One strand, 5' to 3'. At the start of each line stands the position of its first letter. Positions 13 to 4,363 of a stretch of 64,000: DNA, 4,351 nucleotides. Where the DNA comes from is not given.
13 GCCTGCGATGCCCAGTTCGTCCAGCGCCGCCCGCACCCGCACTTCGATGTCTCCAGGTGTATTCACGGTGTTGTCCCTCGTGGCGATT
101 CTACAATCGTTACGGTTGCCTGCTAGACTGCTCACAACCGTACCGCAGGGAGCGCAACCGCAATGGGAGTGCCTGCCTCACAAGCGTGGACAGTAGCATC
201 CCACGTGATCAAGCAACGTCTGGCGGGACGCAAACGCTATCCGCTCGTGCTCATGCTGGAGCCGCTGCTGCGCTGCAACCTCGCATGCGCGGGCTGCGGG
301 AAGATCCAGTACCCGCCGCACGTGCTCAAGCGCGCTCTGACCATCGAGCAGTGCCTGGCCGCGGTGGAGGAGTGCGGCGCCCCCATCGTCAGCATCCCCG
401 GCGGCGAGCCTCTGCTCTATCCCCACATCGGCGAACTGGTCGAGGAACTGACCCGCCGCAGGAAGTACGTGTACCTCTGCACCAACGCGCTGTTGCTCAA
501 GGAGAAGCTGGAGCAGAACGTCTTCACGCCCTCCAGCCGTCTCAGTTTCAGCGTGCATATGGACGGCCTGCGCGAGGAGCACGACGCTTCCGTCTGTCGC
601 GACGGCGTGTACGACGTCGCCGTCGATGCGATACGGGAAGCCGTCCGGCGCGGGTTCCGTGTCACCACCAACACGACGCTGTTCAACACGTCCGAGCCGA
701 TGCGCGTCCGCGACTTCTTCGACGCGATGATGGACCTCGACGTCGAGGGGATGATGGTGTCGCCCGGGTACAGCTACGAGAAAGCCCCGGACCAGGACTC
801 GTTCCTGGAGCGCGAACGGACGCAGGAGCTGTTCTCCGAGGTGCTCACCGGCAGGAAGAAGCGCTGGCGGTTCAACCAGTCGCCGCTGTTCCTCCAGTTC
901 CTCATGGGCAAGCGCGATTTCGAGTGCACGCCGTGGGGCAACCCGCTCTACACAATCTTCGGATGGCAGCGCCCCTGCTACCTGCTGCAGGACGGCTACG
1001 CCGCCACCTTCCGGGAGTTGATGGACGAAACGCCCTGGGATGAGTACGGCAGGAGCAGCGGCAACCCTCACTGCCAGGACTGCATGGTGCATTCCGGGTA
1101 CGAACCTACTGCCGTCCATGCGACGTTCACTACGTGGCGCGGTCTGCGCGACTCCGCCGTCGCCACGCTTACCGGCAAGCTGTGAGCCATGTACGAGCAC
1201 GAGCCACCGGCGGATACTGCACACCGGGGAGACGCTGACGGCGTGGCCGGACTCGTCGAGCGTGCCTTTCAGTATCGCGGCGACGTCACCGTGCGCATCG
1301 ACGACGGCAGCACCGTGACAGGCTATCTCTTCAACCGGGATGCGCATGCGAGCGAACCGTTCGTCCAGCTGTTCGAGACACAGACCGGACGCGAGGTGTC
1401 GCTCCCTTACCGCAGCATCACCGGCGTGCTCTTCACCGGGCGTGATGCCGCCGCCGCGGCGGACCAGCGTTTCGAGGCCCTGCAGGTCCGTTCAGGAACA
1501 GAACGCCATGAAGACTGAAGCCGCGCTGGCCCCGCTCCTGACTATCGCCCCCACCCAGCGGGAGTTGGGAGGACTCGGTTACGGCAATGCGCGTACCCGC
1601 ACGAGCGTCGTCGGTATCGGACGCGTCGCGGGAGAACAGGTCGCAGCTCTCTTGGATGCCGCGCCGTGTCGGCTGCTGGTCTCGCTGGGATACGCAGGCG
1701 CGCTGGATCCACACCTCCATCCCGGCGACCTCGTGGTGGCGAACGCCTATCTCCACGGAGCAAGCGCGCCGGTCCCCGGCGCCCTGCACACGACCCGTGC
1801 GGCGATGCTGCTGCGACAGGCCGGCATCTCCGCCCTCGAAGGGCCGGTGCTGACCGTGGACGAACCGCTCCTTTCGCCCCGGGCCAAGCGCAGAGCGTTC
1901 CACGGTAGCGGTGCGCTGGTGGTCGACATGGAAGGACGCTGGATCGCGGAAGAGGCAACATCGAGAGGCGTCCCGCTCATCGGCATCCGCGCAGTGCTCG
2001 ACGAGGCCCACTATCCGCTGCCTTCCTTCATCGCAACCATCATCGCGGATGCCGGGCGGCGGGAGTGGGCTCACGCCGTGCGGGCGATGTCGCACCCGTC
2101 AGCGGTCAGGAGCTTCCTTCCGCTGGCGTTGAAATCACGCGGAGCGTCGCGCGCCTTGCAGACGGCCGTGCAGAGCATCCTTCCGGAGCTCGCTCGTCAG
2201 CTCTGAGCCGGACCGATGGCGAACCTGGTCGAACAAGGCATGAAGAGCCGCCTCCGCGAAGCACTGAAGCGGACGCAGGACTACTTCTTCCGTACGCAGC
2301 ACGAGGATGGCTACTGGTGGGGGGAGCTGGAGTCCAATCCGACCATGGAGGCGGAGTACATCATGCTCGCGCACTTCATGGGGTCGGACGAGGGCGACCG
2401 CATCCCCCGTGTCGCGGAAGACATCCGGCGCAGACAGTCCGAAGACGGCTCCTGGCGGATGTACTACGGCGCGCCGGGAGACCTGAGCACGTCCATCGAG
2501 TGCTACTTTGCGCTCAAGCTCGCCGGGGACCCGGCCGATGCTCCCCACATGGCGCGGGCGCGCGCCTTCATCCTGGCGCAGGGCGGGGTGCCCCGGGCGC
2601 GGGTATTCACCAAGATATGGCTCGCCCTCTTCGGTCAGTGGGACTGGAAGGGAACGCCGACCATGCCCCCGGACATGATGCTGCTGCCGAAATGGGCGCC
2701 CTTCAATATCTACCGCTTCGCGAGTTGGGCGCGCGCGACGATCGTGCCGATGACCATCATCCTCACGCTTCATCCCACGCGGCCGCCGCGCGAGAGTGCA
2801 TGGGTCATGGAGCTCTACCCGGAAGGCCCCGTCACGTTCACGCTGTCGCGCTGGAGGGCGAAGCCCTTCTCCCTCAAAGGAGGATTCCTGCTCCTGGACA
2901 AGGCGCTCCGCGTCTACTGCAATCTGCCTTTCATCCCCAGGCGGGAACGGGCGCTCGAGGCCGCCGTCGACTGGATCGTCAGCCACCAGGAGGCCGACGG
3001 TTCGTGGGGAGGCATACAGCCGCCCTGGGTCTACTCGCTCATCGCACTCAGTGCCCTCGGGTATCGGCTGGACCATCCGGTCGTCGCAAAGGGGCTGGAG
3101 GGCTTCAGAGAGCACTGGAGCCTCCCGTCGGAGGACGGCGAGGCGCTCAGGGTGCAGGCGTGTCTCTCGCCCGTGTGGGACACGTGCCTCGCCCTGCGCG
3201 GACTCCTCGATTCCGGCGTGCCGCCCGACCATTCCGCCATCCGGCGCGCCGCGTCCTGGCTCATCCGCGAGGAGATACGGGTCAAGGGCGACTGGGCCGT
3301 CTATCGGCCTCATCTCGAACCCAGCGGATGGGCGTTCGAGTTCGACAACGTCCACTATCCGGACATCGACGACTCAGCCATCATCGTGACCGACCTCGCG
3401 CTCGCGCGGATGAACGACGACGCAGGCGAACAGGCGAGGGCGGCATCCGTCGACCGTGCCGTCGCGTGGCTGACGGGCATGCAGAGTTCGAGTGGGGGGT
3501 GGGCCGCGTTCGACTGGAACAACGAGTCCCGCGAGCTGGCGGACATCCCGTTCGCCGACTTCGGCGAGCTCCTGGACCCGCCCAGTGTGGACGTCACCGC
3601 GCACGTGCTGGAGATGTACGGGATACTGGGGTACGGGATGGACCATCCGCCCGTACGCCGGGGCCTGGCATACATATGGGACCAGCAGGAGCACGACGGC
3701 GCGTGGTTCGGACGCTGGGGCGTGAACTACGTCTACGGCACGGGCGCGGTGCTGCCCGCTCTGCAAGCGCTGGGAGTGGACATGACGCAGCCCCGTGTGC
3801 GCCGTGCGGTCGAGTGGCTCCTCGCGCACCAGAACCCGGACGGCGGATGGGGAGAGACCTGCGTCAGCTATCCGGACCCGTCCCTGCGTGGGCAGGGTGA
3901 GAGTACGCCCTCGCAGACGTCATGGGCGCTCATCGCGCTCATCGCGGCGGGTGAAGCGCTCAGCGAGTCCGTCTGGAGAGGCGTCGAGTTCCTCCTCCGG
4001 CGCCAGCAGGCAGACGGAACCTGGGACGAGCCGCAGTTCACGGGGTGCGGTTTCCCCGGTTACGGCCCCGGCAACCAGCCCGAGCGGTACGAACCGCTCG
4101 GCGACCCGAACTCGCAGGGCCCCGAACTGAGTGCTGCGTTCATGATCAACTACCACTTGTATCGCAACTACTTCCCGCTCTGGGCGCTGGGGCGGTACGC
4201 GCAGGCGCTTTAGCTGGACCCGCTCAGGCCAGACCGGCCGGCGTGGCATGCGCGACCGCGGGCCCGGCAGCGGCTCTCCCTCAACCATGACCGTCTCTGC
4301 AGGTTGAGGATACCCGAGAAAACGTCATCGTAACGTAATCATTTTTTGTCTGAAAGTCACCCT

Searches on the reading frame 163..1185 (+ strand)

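Call 29: search_protein_families(library=pfam, proteins=[window:163-1185:+], max_evalue=0.00001)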
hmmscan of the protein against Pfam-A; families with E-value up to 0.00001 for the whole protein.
window:163-1185:+ (340 aa): 2 families
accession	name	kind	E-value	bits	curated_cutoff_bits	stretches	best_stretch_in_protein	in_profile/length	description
PF11946.13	DUF3463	-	7.1e-59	197.9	31.3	1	197-326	1-129/134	Domain of unknown function (DUF3463)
PF04055.27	Radical_SAM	-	1.3e-17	64.9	29.5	1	36-176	5-153/166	Radical SAM superfamily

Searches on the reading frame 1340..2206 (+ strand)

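Call 29: search_protein_families(library=pfam, proteins=[window:1340-2206:+], max_evalue=0.00001)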
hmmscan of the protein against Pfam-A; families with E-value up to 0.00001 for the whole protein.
window:1340-2206:+ (288 aa): 1 family
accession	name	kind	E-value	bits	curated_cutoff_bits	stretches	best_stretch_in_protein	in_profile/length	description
PF01048.26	PNP_UDP_1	-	8.1e-19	68.4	25.1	1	92-223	50-200/233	Phosphorylase superfamily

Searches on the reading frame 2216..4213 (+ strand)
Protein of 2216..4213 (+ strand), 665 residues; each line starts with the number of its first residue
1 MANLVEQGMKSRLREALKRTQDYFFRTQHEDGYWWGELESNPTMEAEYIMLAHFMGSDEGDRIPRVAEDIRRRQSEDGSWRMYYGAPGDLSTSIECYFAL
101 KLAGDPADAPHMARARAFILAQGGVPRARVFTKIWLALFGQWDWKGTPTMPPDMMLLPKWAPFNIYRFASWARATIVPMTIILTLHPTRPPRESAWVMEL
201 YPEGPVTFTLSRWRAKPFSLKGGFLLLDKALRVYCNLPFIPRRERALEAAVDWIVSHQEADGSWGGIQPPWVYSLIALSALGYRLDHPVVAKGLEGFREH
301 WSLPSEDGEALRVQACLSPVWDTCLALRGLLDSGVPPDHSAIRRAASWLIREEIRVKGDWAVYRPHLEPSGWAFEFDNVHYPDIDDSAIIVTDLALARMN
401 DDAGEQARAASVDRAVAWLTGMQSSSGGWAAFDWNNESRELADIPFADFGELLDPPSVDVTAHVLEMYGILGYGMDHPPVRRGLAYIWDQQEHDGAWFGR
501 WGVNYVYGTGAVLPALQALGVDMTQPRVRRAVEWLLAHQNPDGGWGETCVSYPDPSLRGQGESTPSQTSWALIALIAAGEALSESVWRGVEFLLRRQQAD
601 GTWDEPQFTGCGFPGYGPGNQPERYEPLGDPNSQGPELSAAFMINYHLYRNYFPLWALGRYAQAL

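Call 29: search_protein_families(library=pfam, proteins=[window:2216-4213:+], max_evalue=0.00001)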
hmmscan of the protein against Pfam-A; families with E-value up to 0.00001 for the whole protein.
window:2216-4213:+ (665 aa): 4 families
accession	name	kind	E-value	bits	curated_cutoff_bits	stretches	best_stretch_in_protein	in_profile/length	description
PF13243.12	SQHop_cyclase_C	-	1.9e-142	474.5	26.1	1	317-615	1-296/319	Squalene-hopene cyclase C-terminal domain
PF13249.12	SQHop_cyclase_N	-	4e-121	404.1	26.2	1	18-299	2-284/291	Squalene-hopene cyclase N-terminal domain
PF07678.20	TED_complement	-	4.5e-08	33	22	0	523-595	111-188/312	A-macroglobulin TED domain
PF09492.16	Pec_lyase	-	1.8e-06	27.9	22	0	383-432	35-84/292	Pectic acid lyase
